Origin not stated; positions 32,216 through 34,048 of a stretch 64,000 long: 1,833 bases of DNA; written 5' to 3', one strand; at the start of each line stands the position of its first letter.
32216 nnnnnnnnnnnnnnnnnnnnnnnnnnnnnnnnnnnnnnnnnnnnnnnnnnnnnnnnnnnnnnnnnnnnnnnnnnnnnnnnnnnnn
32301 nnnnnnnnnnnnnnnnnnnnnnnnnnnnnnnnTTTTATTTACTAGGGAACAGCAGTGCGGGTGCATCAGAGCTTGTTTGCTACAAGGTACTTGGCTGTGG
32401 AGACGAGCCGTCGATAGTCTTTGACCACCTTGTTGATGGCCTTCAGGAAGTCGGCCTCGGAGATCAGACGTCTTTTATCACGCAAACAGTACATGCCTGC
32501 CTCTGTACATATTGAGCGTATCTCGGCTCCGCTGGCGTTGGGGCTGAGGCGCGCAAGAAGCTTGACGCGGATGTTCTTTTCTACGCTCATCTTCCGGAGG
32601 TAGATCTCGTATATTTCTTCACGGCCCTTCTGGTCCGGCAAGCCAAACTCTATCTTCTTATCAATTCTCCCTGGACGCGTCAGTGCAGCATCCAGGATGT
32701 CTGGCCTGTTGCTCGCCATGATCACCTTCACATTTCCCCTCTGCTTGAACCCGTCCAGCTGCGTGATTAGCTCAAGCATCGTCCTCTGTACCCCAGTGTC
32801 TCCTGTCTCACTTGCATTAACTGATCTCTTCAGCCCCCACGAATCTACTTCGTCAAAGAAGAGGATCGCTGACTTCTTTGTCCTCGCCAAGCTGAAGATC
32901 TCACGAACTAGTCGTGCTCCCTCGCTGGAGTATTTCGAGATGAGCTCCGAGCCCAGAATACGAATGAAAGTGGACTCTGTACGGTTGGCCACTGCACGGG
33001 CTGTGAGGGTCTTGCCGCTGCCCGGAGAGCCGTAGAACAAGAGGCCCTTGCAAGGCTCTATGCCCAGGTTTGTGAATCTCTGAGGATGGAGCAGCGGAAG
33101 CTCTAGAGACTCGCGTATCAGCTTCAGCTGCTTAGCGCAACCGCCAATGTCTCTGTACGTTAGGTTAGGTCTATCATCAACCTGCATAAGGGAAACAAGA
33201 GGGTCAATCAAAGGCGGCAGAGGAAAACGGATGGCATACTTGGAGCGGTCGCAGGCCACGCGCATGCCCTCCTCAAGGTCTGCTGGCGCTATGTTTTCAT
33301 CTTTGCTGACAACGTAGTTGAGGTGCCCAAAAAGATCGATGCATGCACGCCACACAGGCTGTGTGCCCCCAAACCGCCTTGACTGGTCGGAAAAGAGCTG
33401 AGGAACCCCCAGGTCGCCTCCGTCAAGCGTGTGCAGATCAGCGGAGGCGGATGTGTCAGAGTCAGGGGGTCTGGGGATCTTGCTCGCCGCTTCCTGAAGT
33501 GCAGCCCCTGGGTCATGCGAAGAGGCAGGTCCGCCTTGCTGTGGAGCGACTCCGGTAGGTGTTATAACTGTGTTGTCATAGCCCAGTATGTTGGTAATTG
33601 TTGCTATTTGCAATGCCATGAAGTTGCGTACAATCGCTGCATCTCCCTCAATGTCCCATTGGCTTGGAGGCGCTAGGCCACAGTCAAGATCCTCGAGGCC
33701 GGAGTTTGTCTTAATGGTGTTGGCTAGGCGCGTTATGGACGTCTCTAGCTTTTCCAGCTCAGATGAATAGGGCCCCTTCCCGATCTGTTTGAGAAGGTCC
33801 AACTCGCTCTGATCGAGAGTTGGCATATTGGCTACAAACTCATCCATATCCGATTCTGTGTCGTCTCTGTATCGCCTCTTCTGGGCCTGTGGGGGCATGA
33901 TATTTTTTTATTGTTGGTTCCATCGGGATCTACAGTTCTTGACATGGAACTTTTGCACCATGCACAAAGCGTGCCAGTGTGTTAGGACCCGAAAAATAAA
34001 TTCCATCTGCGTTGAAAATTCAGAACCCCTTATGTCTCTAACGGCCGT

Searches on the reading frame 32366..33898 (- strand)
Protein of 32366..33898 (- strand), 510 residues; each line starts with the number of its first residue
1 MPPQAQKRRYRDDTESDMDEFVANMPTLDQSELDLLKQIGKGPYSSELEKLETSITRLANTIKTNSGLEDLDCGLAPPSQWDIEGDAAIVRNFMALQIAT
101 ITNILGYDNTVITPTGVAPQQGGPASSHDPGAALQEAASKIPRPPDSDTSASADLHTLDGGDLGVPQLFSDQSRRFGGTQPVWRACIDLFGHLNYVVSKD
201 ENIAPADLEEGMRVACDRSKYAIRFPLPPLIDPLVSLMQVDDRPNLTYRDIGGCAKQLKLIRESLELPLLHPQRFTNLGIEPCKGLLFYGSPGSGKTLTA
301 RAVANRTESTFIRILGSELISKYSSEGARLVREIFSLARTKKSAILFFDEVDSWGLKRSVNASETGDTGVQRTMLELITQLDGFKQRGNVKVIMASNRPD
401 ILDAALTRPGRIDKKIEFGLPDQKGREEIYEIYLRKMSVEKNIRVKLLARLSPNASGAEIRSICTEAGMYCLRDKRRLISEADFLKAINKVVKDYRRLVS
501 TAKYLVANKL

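Call 10: search_protein_families(library=pfam, proteins=[window:32366-33898:-], max_evalue=0.01)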
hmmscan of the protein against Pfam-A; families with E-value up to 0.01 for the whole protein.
window:32366-33898:- (510 aa): 6 families
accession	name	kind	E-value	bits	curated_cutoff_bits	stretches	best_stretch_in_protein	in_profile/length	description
PF00004.35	AAA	-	2.8e-36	125.3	21.2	1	286-420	1-131/131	ATPase family associated with various cellular activities (AAA)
PF21236.3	PRS7_OB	-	3.1e-11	43.1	26.7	1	194-228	35-69/69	26S proteasome regulatory subunit 7, OB domain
PF17862.7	AAA_lid_3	-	4e-10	39.5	27.2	1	445-485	4-44/45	AAA+ lid domain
PF13401.12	AAA_22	-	0.0012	19.6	27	0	285-340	7-60/130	AAA domain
PF20720.3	nSTAND3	-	0.0019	18.3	27.2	1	286-414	20-127/155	Novel STAND NTPase 3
PF07728.20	AAA_5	-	0.0031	18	22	1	286-400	2-125/139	AAA domain (dynein-related subfamily)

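Call 23: find_encoding_contigs(protein=window:32366-33898:-, flank=3000, max_places=4)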
Protein window:32366-33898:- (510 aa): 24 contigs read that carry it; 4 places shown.
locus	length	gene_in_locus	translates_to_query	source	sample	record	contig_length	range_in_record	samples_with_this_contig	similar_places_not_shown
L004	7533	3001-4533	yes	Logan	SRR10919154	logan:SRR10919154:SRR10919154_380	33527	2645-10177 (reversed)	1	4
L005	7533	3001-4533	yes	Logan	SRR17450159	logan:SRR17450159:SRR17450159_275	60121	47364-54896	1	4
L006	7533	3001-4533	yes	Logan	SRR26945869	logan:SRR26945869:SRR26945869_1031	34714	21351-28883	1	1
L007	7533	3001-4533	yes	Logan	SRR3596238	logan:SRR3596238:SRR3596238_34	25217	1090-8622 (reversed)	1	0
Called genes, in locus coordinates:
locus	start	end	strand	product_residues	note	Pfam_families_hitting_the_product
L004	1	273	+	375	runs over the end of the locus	PF00400:WD40 (faint), PF25175:Beta-prop_WDR5 (faint), PF24814:WD40_Prp19 (faint), PF24817:WD40_WDHD1_1st (faint), PF23381:Beta-prop_IFT122_1st (faint), PF23414:Beta-prop_EML_2 (faint), PF24807:WD40_CDC20-Fz (faint), PF13570:Beta-prop_ACSF4 (weak), +5 more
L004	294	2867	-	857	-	-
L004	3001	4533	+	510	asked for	PF21236:OB_PRS7, PF00004:AAA, PF17862:AAA_lid_3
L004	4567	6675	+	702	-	PF00749:tRNA-synt_1c, PF03950:tRNA-synt_1c_C, PF20974:tRNA-synt_1c_C2 (weak)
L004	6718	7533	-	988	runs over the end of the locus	-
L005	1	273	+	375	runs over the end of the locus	PF00400:WD40 (faint), PF25175:Beta-prop_WDR5 (faint), PF24814:WD40_Prp19 (faint), PF24817:WD40_WDHD1_1st (faint), PF23381:Beta-prop_IFT122_1st (faint), PF23414:Beta-prop_EML_2 (faint), PF24807:WD40_CDC20-Fz (faint), PF13570:Beta-prop_ACSF4 (weak), +5 more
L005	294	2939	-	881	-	-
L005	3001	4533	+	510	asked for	PF21236:OB_PRS7, PF00004:AAA, PF17862:AAA_lid_3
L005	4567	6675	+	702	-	PF00749:tRNA-synt_1c, PF03950:tRNA-synt_1c_C, PF20974:tRNA-synt_1c_C2 (weak)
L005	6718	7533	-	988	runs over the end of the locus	-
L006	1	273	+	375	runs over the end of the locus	PF00400:WD40 (faint), PF25175:Beta-prop_WDR5 (faint), PF24814:WD40_Prp19 (faint), PF24817:WD40_WDHD1_1st (faint), PF23381:Beta-prop_IFT122_1st (faint), PF23414:Beta-prop_EML_2 (faint), PF24807:WD40_CDC20-Fz (faint), PF13570:Beta-prop_ACSF4 (weak), +5 more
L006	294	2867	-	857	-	-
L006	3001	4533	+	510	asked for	PF21236:OB_PRS7, PF00004:AAA, PF17862:AAA_lid_3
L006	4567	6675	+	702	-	PF00749:tRNA-synt_1c, PF03950:tRNA-synt_1c_C, PF20974:tRNA-synt_1c_C2 (weak)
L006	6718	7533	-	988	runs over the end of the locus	-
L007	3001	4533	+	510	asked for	PF21236:OB_PRS7, PF00004:AAA, PF17862:AAA_lid_3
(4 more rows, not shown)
